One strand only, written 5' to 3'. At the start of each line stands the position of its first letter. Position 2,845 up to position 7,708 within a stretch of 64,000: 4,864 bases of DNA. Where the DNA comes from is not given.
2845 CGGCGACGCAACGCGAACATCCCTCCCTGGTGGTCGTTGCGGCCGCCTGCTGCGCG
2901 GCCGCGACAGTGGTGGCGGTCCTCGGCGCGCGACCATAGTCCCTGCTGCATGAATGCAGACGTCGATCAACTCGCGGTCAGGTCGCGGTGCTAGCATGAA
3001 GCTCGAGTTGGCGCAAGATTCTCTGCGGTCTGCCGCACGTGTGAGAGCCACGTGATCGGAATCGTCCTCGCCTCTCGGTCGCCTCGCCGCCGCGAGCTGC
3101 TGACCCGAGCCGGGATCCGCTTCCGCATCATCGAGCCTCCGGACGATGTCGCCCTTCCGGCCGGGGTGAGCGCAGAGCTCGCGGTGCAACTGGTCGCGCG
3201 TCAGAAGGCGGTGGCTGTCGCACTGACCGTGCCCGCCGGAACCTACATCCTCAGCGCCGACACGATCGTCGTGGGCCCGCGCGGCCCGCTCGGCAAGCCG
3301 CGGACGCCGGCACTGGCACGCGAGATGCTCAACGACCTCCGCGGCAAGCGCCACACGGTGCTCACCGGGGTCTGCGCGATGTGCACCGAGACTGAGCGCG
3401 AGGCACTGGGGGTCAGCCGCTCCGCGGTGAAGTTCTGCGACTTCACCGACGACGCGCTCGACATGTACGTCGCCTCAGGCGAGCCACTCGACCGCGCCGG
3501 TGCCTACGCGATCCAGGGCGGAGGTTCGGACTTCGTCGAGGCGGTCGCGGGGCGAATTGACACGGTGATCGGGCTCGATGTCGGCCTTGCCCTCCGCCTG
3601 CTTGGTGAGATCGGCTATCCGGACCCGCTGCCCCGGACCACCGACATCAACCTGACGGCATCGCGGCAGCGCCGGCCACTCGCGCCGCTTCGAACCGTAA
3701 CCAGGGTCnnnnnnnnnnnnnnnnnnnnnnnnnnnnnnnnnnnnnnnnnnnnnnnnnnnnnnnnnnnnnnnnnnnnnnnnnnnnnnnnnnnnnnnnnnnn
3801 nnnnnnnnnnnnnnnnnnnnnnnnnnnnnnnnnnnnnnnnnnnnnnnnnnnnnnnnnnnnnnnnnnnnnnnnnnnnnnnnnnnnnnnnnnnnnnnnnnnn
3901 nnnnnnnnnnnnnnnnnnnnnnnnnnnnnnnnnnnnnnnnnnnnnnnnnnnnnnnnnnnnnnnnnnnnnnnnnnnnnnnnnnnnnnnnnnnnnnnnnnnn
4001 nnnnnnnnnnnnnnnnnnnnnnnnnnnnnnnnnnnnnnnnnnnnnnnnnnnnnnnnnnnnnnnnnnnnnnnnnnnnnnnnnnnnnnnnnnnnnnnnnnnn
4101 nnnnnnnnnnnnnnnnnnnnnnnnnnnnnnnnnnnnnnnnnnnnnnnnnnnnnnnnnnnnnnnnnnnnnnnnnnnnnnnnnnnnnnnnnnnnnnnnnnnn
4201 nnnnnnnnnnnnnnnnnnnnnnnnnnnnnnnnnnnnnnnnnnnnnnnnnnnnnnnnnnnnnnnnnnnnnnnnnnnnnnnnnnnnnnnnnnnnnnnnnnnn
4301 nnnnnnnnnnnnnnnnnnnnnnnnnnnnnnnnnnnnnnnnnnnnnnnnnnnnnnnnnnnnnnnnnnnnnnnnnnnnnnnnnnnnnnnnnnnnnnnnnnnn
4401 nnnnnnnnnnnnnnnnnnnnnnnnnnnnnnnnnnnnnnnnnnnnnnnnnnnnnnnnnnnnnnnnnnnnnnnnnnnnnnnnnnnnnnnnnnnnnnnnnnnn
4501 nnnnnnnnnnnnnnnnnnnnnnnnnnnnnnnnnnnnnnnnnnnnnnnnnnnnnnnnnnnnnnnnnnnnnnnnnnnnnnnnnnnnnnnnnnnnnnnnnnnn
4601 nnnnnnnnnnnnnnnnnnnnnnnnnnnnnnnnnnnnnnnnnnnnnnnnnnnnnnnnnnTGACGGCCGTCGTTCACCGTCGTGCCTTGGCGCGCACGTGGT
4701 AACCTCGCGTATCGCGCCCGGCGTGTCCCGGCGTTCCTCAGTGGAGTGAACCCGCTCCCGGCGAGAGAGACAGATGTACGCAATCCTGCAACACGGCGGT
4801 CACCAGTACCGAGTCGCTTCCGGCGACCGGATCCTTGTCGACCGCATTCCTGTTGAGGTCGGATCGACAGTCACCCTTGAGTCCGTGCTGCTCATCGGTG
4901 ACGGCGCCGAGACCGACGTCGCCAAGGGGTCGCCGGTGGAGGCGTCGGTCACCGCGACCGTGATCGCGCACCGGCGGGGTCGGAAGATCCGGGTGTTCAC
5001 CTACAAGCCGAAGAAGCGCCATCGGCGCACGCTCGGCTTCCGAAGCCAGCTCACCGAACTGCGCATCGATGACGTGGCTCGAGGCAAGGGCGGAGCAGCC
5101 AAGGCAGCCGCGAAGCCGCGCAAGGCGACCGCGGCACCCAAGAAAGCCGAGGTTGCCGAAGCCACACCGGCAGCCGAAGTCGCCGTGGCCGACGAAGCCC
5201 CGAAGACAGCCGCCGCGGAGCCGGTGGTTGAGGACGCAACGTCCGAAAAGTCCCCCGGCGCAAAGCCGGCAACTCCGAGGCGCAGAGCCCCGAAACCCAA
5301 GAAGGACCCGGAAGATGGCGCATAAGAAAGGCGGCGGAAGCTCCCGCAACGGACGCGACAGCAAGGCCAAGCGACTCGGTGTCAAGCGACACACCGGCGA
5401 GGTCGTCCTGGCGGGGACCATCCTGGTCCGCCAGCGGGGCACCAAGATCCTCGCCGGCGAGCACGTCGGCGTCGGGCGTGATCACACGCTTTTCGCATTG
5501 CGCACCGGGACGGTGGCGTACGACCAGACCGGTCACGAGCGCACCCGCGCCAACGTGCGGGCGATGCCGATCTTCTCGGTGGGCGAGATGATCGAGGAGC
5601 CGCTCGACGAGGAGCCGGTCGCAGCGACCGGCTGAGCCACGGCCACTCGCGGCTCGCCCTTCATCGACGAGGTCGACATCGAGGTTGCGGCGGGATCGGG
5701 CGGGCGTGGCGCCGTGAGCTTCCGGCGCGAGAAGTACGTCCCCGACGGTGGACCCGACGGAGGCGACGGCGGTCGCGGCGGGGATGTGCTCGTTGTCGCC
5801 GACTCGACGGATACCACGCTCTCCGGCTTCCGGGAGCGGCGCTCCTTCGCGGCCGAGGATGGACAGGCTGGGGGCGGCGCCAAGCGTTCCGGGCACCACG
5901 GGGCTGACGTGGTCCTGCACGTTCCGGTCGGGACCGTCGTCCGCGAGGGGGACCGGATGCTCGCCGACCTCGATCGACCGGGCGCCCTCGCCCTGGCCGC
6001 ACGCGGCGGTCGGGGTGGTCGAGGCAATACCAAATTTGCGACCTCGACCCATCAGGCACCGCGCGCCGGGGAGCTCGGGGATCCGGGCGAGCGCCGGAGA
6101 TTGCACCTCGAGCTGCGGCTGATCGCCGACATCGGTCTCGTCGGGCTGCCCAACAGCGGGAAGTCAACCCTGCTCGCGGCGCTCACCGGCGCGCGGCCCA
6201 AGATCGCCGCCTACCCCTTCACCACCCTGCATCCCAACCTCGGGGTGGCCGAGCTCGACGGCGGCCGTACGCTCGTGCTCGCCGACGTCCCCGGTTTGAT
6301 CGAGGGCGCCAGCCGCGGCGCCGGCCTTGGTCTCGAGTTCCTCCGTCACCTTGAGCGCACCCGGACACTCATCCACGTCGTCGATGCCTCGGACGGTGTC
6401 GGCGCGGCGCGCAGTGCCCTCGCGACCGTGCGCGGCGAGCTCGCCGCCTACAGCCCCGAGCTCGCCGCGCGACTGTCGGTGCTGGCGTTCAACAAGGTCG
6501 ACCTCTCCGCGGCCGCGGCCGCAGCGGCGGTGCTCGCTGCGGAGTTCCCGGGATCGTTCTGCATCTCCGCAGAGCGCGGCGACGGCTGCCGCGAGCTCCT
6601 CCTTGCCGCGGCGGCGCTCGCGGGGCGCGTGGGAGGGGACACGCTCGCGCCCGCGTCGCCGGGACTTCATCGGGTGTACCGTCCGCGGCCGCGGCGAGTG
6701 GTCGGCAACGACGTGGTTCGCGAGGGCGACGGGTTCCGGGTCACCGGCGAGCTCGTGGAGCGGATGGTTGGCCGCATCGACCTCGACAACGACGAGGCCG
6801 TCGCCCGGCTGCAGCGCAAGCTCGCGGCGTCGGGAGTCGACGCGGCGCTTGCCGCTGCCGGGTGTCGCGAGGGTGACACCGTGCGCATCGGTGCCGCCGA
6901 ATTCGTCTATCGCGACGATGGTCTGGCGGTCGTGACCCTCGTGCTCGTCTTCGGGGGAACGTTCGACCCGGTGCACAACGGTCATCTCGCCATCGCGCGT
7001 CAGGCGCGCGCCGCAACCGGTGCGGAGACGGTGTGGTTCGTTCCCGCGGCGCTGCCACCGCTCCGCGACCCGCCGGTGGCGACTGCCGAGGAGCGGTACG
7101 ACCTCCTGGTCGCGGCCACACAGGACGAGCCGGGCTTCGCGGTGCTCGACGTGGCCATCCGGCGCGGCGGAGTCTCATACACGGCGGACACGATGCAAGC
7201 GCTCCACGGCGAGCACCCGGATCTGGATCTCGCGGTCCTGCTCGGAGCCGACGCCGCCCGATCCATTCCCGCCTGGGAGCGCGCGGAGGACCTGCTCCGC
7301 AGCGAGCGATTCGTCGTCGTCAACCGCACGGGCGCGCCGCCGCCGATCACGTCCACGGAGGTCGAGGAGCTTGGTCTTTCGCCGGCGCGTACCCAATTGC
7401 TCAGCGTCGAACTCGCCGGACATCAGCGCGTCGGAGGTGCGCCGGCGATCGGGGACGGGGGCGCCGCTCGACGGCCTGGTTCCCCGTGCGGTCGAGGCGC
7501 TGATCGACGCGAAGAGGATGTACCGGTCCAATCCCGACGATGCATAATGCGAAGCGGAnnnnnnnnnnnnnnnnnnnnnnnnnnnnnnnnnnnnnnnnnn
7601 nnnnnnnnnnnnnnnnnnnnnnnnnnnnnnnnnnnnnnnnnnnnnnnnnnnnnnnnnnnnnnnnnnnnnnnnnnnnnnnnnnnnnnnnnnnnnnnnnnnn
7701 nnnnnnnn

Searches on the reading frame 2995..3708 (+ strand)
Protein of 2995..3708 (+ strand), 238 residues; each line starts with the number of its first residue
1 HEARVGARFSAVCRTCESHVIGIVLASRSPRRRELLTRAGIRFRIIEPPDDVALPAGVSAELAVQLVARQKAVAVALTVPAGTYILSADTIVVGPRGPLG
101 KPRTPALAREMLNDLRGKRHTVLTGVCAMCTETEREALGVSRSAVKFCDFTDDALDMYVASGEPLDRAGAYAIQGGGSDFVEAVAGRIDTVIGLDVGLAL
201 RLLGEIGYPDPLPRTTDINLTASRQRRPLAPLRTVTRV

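Call 8: search_protein_families(library=pfam, proteins=[window:2995-3708:+], max_evalue=0.001)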
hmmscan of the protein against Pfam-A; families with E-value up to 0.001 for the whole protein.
window:2995-3708:+ (238 aa): 1 family
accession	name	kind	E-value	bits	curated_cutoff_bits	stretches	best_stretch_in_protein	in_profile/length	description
PF02545.19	Maf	-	7.7e-48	163.1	27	1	23-205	2-186/187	Maf-like protein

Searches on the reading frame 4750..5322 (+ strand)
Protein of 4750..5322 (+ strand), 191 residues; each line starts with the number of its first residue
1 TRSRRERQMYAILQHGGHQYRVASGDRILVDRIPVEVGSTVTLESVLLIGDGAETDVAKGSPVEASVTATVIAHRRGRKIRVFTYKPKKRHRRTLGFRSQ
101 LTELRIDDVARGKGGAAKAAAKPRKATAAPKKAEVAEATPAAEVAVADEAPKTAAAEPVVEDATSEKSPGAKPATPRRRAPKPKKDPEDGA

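Call 8: search_protein_families(library=pfam, proteins=[window:4750-5322:+], max_evalue=0.001)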
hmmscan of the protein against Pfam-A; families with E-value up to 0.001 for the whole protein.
window:4750-5322:+ (191 aa): 1 family
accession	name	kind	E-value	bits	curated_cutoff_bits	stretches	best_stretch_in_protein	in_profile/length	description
PF00829.26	Ribosomal_L21p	-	7.5e-30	103.6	27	1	9-109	1-99/99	Ribosomal prokaryotic L21 protein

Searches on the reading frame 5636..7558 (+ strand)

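Call 8: search_protein_families(library=pfam, proteins=[window:5636-7558:+], max_evalue=0.001)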
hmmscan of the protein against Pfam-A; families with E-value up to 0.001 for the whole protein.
window:5636-7558:+ (641 aa): 5 families
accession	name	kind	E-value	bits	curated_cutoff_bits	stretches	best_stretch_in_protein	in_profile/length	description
PF01018.28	GTP1_OBG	-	1.4e-52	177.9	27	1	10-162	1-155/155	GTP1/OBG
PF01926.29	MMR_HSR1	-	1.7e-23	83.3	21.9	1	166-265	2-99/113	50S ribosome-binding GTPase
PF01467.32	CTP_transf_like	-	9.1e-21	74.9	21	1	438-575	1-129/133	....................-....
PF09269.16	DUF1967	-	1.8e-20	73.2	27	1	364-425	9-70/70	Domain of unknown function (DUF1967)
PF02421.24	FeoB_N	-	5.4e-10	39.4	27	1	166-252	3-89/156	Ferrous iron transport protein B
